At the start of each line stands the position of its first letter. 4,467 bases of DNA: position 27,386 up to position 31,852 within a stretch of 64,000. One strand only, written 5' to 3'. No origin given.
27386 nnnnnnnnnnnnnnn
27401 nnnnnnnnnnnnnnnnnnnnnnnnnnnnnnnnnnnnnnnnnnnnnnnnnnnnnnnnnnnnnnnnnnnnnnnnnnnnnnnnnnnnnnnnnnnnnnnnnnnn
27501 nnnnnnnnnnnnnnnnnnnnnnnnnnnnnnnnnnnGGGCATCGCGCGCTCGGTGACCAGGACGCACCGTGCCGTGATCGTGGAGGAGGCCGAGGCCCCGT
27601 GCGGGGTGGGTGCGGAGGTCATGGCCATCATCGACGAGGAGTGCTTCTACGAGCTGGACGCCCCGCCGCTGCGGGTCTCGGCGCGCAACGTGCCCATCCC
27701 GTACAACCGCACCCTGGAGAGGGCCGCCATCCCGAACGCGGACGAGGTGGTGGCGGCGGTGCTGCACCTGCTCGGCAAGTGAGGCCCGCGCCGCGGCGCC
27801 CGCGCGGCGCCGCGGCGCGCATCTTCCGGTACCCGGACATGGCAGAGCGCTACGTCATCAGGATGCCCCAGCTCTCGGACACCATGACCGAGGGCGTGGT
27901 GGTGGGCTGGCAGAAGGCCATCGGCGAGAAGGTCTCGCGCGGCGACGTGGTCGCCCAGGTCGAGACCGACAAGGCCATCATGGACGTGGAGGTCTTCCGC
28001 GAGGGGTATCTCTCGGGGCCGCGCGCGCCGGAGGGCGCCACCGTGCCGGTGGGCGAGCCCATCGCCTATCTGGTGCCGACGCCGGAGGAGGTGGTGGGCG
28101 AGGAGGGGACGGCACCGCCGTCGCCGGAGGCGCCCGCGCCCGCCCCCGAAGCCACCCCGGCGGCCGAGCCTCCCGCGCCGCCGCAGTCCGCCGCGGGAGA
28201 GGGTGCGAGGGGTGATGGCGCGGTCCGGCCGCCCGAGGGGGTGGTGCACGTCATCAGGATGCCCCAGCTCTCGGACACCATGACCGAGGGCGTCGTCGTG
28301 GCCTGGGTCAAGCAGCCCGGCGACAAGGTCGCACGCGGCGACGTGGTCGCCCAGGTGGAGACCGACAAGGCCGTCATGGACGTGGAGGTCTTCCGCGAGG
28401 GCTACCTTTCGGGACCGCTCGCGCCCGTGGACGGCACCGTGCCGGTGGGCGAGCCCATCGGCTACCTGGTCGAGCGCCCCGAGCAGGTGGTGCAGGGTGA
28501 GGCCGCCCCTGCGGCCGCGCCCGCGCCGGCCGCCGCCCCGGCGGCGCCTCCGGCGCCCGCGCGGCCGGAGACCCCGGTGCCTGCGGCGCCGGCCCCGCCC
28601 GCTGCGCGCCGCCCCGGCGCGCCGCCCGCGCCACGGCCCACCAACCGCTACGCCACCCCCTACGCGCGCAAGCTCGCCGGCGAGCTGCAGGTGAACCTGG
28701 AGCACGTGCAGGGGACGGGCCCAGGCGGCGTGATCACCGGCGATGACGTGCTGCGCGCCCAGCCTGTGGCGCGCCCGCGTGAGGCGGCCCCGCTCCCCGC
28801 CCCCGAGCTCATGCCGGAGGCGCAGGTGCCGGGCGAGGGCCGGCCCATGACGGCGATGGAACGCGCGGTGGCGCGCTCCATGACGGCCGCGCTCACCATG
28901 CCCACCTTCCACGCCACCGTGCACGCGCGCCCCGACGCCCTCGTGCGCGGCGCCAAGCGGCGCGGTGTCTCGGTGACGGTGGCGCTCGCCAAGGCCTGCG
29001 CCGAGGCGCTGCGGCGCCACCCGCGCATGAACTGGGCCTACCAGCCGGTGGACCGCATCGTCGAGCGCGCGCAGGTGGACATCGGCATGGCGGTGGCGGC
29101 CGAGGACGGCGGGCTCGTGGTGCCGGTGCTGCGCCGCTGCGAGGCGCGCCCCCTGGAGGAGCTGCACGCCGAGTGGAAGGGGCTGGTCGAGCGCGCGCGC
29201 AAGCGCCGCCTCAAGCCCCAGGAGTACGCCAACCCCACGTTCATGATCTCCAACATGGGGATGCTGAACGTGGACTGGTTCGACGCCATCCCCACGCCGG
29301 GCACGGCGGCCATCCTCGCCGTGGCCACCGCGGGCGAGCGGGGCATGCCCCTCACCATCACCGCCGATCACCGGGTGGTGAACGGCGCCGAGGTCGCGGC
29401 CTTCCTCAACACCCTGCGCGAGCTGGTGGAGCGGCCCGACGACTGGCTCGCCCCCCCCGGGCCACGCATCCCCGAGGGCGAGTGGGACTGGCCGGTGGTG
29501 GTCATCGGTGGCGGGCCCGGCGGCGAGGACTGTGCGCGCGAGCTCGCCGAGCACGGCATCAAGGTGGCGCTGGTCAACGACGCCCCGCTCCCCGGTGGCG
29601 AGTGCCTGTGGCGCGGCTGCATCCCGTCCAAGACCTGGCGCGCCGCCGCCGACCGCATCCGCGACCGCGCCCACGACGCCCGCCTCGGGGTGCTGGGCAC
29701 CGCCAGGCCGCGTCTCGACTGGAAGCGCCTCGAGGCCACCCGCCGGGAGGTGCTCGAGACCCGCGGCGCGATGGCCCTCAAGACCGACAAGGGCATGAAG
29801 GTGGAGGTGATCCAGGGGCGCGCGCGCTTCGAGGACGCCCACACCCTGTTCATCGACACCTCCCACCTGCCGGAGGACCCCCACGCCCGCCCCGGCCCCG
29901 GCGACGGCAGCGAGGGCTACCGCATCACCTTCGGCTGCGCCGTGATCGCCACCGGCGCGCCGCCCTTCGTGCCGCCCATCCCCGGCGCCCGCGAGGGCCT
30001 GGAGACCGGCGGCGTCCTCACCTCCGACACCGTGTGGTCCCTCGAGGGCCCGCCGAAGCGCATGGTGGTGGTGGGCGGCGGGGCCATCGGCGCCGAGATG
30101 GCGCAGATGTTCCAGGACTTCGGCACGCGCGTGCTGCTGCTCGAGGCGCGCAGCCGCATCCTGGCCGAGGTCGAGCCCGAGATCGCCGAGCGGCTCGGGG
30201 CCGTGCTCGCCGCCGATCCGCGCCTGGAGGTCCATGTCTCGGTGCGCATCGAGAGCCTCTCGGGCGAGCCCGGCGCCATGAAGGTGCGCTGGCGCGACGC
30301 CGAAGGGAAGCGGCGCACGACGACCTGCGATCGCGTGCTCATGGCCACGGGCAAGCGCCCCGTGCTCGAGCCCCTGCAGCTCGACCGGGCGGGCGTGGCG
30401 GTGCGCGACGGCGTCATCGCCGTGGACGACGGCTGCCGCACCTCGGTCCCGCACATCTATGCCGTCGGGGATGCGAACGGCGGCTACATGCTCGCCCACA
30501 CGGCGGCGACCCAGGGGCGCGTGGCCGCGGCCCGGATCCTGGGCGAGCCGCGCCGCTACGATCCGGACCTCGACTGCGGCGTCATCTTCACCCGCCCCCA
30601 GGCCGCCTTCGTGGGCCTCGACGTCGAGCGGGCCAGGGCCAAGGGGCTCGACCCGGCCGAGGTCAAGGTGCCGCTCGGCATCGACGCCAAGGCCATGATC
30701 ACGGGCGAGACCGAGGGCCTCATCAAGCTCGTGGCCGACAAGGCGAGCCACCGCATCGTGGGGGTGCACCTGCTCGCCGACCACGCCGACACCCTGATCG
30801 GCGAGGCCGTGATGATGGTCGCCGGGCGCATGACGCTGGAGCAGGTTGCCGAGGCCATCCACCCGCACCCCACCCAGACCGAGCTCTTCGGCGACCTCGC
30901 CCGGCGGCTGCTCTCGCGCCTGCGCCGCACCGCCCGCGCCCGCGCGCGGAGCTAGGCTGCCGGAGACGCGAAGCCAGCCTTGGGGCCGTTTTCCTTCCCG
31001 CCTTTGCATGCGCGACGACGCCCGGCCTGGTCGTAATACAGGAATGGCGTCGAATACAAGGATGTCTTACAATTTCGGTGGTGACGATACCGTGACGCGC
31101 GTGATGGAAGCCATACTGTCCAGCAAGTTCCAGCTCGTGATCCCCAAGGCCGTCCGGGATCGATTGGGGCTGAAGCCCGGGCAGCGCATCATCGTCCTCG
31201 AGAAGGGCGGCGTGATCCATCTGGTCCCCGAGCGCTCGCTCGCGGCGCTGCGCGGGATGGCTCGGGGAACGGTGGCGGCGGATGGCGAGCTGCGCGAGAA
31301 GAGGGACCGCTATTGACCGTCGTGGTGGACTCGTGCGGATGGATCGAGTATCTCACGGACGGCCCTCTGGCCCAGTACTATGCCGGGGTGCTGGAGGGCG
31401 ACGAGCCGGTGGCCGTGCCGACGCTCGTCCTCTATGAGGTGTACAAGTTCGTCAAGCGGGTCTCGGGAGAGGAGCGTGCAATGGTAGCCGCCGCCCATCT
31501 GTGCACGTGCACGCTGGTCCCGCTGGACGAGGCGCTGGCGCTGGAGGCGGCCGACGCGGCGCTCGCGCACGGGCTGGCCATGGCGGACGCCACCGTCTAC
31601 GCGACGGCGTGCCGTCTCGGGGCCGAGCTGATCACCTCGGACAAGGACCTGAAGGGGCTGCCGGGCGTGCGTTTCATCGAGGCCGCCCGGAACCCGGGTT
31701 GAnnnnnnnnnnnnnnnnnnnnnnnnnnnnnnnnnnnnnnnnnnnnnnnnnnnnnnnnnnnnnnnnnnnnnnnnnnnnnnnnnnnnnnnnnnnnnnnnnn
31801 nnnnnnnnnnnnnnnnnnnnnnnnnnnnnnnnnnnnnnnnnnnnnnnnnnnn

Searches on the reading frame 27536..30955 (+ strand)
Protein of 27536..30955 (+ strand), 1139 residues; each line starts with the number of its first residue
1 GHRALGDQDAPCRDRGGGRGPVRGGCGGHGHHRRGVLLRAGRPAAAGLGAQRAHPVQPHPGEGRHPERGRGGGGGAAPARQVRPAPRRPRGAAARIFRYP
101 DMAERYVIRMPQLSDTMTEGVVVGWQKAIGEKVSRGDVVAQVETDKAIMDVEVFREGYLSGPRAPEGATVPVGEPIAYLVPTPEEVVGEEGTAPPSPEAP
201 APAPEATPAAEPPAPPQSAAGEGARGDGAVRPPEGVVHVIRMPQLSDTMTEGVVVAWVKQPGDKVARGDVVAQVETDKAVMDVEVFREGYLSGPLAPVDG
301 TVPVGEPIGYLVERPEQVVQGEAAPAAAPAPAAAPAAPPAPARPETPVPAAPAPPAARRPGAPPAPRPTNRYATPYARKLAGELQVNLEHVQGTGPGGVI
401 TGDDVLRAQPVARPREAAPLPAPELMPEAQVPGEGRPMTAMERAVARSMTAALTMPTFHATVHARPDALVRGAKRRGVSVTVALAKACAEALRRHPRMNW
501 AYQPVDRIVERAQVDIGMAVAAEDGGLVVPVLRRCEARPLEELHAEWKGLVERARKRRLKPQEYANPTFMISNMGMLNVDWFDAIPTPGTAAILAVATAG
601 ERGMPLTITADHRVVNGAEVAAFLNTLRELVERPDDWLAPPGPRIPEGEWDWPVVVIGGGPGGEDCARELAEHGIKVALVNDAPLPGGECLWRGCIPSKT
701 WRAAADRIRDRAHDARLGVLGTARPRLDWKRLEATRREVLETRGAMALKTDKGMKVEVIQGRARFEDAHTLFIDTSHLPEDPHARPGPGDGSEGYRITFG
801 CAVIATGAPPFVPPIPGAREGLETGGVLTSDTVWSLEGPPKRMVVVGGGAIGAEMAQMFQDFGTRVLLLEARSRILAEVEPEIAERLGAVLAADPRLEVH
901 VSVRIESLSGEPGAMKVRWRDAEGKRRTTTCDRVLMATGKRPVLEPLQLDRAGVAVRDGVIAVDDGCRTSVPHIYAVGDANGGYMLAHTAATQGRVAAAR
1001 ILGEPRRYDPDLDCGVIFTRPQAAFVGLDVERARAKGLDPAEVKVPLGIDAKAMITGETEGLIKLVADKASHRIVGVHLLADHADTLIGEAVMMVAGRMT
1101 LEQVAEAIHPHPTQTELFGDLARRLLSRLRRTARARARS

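Call 36: search_protein_families(library=pfam, proteins=[window:27536-30955:+], max_evalue=0.0001)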
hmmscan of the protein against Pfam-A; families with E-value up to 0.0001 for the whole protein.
window:27536-30955:+ (1139 aa): 13 families
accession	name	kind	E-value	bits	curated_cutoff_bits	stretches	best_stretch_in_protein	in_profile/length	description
PF07992.20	Pyr_redox_2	-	6.9e-62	209.9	26.1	1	654-994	3-291/291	Pyridine nucleotide-disulphide oxidoreductase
PF00198.28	2-oxoacid_dh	-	1.9e-46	158.9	23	1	436-638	7-231/232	2-oxoacid dehydrogenases acyltransferase (catalytic domain)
PF00364.28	Biotin_lipoyl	-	1.4e-30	105.3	22.1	2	239-310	2-72/73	Biotin-requiring enzyme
PF02852.28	Pyr_redox_dim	-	1.1e-24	87.2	25.3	1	1015-1119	3-107/110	Pyridine nucleotide-disulphide oxidoreductase, dimerisation domain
PF00070.33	Pyr_redox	-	8.4e-15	55.5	22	1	842-913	1-71/82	Pyridine nucleotide-disulphide oxidoreductase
PF02817.22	E3_binding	-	4.1e-12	46.5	23.7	1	372-406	2-36/36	e3 binding domain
PF13738.12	Pyr_redox_3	-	1.1e-09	38.4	30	1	839-978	163-305/305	Pyridine nucleotide-disulphide oxidoreductase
PF01134.28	GIDA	-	1.5e-06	28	22.1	0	654-700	2-45/391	Glucose inhibited division protein A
PF13450.12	NAD_binding_8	-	2e-06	28.4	21.9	0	656-690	1-35/68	NAD(P)-binding Rossmann-like domain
PF12831.13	FAD_oxidored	-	5.3e-06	26.4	27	0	654-689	2-37/416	FAD dependent oxidoreductase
PF01494.25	FAD_binding_3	-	9.5e-06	25.5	22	0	652-681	2-31/349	FAD binding domain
PF02737.24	3HCDH_N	-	2.2e-05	24.9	22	0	844-890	3-49/180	3-hydroxyacyl-CoA dehydrogenase, NAD binding domain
PF03486.20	HI0933_like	-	3.7e-05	23.7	50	0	654-687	3-36/244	HI0933-like protein Rossmann domain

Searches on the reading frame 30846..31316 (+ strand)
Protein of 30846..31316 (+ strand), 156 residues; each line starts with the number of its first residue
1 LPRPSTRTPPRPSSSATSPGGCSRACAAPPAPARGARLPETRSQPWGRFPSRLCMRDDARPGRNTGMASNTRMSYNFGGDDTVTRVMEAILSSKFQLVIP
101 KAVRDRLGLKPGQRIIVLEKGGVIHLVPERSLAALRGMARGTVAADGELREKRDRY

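Call 36: search_protein_families(library=pfam, proteins=[window:30846-31316:+], max_evalue=0.0001)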
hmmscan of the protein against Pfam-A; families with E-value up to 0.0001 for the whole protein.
window:30846-31316:+ (156 aa): 1 family
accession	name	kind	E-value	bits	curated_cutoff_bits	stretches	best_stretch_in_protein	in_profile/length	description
PF04014.23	MazE_antitoxin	-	4.2e-10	39.9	24.7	1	92-131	5-45/48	Antidote-toxin recognition MazE, bacterial antitoxin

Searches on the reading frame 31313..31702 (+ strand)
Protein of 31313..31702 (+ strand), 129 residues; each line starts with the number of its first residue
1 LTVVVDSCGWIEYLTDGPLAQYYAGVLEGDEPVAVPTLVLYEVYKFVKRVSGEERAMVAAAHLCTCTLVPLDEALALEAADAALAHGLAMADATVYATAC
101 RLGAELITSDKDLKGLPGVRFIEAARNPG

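Call 36: search_protein_families(library=pfam, proteins=[window:31313-31702:+], max_evalue=0.0001)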
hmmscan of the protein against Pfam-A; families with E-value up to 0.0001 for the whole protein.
window:31313-31702:+ (129 aa): 1 family
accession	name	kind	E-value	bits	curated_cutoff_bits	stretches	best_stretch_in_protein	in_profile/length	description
PF01850.27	PIN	-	2.9e-18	67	23.6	1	3-115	1-116/120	PIN domain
